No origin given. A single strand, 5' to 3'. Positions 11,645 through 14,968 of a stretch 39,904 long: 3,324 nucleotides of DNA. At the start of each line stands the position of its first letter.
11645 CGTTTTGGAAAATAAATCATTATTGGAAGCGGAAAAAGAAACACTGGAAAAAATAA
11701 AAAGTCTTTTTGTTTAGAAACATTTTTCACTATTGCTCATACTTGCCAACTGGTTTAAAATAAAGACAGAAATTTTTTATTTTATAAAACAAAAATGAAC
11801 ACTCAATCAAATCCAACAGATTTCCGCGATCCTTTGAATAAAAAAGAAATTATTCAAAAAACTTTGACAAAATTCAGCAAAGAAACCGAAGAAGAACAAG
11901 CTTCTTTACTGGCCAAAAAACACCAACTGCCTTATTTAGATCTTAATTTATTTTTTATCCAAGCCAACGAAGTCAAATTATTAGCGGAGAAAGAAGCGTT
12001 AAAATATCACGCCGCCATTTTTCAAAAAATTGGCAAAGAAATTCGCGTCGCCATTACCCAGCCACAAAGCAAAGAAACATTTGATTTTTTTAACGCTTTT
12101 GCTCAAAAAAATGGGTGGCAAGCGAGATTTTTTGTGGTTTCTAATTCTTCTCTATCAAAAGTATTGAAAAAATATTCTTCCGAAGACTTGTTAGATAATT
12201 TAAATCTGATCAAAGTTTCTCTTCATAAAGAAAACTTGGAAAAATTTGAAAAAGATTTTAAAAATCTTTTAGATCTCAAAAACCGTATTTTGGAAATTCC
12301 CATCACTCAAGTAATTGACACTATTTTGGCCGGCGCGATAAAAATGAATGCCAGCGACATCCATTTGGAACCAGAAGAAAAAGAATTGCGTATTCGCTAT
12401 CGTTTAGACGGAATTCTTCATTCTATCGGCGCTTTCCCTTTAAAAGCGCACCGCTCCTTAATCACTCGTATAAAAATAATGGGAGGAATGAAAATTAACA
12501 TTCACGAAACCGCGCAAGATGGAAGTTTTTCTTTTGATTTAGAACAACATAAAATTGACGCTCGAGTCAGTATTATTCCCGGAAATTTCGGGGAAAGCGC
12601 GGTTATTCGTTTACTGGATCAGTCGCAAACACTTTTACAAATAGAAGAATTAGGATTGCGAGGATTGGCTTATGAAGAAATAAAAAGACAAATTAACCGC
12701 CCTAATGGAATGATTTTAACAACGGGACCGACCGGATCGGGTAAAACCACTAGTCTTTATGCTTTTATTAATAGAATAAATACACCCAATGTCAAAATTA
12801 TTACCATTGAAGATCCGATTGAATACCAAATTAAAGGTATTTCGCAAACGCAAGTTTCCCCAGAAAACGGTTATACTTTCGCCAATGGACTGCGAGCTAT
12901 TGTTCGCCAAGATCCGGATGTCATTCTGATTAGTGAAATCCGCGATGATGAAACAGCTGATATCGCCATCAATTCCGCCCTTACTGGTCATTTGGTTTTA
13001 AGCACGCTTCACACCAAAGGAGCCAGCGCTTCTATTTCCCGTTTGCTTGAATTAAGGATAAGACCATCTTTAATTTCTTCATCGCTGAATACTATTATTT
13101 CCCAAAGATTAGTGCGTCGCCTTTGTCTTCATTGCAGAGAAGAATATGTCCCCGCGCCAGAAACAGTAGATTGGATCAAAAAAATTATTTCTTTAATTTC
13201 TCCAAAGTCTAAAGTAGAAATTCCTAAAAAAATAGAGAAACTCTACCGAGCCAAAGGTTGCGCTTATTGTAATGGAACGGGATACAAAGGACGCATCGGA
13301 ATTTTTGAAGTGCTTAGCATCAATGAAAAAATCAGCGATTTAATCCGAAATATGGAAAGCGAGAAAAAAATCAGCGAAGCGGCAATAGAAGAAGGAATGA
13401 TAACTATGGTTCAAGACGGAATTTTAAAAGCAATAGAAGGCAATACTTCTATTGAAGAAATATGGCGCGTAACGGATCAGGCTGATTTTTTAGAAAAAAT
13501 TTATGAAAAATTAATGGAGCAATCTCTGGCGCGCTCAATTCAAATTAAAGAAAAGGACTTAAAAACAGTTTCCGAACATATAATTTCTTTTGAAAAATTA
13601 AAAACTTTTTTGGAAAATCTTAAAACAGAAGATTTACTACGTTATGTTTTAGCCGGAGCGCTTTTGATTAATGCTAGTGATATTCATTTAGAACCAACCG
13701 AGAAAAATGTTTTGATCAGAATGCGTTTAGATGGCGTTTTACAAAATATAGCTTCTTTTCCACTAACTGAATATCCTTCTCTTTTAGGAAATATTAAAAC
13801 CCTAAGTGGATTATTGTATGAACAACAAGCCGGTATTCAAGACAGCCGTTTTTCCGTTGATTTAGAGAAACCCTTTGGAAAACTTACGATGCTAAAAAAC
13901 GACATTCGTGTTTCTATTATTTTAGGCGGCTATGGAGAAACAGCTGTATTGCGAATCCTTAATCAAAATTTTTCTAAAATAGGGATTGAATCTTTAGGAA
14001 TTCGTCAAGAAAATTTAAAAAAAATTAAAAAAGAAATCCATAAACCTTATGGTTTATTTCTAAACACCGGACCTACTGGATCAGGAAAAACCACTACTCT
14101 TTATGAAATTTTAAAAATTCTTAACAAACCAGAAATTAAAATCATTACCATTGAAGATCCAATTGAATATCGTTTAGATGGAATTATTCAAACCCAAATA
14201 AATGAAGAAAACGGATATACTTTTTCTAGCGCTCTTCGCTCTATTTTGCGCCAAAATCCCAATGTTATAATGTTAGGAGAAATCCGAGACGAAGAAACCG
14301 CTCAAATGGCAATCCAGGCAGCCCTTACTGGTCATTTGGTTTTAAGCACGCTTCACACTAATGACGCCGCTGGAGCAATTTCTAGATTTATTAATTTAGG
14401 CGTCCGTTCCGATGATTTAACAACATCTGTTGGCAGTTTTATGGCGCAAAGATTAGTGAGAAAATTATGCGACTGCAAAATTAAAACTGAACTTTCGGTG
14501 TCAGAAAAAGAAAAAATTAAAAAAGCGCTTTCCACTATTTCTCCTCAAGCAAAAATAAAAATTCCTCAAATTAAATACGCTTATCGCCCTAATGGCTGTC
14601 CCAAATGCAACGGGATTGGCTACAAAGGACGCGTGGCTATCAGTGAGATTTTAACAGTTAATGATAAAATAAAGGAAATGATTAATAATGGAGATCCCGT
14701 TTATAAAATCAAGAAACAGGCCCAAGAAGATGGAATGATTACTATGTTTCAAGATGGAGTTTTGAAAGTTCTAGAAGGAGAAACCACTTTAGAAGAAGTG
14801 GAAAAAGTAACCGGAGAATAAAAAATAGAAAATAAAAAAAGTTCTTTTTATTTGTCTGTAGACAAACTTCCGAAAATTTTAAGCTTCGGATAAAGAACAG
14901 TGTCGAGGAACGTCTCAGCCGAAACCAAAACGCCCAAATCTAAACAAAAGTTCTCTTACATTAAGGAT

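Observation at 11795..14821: Single-chain tandem GspE/PilB ATPase (two complete motor modules in one 1008-aa protein)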

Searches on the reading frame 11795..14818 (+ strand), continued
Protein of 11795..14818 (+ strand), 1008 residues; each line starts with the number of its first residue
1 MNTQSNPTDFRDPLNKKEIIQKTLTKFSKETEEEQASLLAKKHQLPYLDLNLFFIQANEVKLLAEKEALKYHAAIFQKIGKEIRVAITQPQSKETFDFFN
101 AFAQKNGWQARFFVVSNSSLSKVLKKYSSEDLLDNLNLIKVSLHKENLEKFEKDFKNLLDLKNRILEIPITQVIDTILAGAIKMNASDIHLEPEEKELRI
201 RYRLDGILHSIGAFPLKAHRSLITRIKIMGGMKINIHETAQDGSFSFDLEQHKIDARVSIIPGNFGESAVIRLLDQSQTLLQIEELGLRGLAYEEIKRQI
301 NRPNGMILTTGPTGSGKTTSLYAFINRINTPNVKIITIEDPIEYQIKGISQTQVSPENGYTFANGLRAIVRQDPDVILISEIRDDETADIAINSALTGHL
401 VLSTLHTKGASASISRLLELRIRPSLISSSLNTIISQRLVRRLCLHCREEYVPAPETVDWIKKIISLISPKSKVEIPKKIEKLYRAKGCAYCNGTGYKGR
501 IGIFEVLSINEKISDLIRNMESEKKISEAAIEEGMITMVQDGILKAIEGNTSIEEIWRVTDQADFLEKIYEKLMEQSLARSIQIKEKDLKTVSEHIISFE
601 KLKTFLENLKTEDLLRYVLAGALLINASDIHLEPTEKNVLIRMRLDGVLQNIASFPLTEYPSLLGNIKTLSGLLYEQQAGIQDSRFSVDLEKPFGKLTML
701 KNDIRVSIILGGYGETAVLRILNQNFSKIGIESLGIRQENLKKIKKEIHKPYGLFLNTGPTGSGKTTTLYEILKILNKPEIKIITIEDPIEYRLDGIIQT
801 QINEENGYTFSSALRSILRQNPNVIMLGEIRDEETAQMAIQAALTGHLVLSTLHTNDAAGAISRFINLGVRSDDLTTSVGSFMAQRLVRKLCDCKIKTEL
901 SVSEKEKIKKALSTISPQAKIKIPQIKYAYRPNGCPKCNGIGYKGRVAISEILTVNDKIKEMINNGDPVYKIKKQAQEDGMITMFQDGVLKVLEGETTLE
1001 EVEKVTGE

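Call 77: find_encoding_contigs(protein=P0145, flank=8000, max_places=1)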
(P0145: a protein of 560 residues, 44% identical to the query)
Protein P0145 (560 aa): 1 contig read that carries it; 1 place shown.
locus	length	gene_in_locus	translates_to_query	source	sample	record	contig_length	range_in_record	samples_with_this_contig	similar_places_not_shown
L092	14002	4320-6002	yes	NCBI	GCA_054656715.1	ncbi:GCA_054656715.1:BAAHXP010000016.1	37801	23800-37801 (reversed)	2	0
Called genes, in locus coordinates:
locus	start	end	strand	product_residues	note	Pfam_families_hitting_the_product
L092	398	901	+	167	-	PF00156:Pribosyltran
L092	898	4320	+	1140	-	PF17915:zf_Rg, PF04851:ResIII, PF00270:DEAD, PF01751:Toprim, PF01131:Topoisom_bac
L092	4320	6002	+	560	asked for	PF13173:AAA_14 (faint), PF00004:AAA (faint), PF05157:MshEN (weak), PF00437:T2SSE, PF13401:AAA_22 (faint)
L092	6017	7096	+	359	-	PF00437:T2SSE, PF25199:nSTAND_NTPase5 (faint)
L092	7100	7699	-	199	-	PF02132:RecR_ZnF (weak), PF01751:Toprim, PF13662:Toprim_4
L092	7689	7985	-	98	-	-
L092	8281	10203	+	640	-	PF00990:GGDEF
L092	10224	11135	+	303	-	PF00004:AAA (weak), PF07726:AAA_3, PF07728:AAA_5, PF17863:AAA_lid_2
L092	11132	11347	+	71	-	-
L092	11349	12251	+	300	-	PF02541:Ppx-GppA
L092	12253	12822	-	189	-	PF00174:Oxidored_molyb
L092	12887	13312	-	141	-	-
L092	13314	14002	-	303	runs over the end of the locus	PF08545:ACP_syn_III, PF08541:ACP_syn_III_C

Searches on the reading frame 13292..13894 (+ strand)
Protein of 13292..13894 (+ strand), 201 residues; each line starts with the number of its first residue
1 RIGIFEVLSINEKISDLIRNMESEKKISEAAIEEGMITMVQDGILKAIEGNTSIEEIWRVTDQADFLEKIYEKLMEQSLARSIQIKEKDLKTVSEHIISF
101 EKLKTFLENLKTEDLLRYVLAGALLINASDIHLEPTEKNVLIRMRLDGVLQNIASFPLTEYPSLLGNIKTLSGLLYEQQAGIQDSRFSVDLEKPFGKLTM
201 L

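Call 36: find_related_loci(query=A3, collection=genome_contigs, flank=10000)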
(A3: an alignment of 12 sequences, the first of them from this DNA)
Query A3 (201 aa) in genome_contigs; peptide patterns used: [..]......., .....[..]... (x = any residue, [..] = any of these).
359 stretches matched a pattern; 268 encode a relative of the query (tblastn E <= 1e-3); the best 80 are kept; 80 distinct loci.
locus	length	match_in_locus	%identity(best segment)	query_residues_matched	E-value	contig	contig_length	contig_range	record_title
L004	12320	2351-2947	59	1-199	3e-77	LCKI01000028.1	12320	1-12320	MAG: Parcubacteria group bacterium GW2011_GWC1_45_14 UW95_C0028, whole genome shotgun sequence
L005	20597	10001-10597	60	1-199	1e-75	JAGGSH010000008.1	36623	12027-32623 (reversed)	MAG: bacterium isolate AUK017 PB_MANV_017_c_000000000101, whole genome shotgun sequence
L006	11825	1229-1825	57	1-199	2e-74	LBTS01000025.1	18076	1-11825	MAG: Candidatus Moranbacteria bacterium GW2011_GWC2_37_8 US63_C0025, whole genome shotgun sequence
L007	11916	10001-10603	58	1-201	3e-74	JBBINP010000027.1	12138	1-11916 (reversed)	MAG: Candidatus Moraniibacteriota bacterium isolate SIF170217_bin_259 NODE_3549_length_12138_cov_3.51195, whole genome s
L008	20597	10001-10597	57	1-199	9e-74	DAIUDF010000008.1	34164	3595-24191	MAG TPA_asm: Candidatus Moraniibacteriota bacterium isolate CTOTU18587 NODE_1067_length_34164_cov_10.669999, whole genom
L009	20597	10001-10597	57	1-199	3e-73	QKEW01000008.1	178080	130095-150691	MAG: bacterium isolate SZUA-486 scaffold_70, whole genome shotgun sequence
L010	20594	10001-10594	59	1-198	6e-73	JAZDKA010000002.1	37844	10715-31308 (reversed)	MAG: Patescibacteria group bacterium isolate MEGAHIT-group-0.51 k141_11728282, whole genome shotgun sequence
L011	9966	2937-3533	57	1-199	7e-73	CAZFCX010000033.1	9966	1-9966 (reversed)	MAG TPA_asm: uncultured Bdellovibrionales bacterium isolate SRP239243_co1_144 genome assembly, contig: NODE_12081_length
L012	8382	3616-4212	57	1-199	1e-72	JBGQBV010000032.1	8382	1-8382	MAG: Candidatus Paceibacteria bacterium isolate OBJ2_061818_110_56 k141_60966_length_8382_cov_8.0000, whole genome shotg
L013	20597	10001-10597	54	1-199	3e-72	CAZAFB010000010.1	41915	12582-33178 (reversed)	MAG TPA_asm: uncultured Bdellovibrionales bacterium isolate binchicken_co20_187 genome assembly, contig: NODE_2083_lengt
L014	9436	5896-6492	56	1-199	1e-72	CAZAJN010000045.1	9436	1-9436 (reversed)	MAG TPA_asm: uncultured Bdellovibrionales bacterium isolate binchicken_co169_45 genome assembly, contig: k99_336043, who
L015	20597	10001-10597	57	1-199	1e-72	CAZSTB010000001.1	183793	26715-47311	MAG TPA_asm: uncultured Bdellovibrionales bacterium isolate SRP011637_co1_57 genome assembly, contig: NODE_5_length_1837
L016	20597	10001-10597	56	1-199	3e-72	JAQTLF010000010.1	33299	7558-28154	MAG: Candidatus Moraniibacteriota bacterium isolate STA_10 NODE_2534_length_33299_cov_7.255547_Sandtown_A, whole genome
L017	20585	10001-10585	56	1-195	8e-72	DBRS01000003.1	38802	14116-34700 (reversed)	MAG TPA_asm: Candidatus Moranbacteria bacterium UBA1362 UBA1362_contig_806, whole genome shotgun sequence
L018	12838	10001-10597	56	1-199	2e-71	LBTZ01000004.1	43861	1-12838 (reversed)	MAG: Parcubacteria group bacterium GW2011_GWD2_38_11 US70_C0004, whole genome shotgun sequence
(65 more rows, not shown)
